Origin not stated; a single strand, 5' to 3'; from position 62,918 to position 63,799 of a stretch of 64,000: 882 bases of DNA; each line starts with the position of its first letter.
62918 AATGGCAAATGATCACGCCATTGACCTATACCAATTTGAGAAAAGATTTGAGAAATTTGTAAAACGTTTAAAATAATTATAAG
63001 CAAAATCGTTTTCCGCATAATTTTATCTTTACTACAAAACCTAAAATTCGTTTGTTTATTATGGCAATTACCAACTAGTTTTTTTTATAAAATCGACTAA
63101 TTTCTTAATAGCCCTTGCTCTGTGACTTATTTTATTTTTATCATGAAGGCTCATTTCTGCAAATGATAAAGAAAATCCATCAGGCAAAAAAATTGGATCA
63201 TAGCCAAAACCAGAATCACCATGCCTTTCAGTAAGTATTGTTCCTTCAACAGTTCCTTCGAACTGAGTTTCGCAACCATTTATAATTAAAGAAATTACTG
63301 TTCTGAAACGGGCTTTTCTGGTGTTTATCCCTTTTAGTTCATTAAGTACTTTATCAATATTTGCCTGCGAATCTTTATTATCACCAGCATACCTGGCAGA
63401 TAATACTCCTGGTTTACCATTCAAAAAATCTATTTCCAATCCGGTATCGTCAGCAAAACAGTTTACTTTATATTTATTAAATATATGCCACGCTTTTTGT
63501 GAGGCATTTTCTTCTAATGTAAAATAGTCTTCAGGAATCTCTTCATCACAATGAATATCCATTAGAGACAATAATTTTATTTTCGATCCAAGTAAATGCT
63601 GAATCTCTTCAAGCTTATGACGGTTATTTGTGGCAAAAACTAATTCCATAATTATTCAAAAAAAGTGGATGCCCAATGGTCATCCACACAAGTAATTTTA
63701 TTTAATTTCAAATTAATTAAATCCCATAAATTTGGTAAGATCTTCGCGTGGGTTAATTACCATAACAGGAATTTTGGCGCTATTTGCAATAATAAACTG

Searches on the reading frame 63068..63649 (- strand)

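Call 66: search_protein_families(library=pfam, proteins=[window:63068-63649:-], max_evalue=0.00001)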
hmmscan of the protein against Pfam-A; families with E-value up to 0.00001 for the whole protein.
window:63068-63649:- (193 aa): 1 family
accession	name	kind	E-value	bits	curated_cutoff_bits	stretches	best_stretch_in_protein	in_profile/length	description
PF01725.21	Ham1p_like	-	3.4e-63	213.4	22.5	1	3-187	1-186/186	Ham1 family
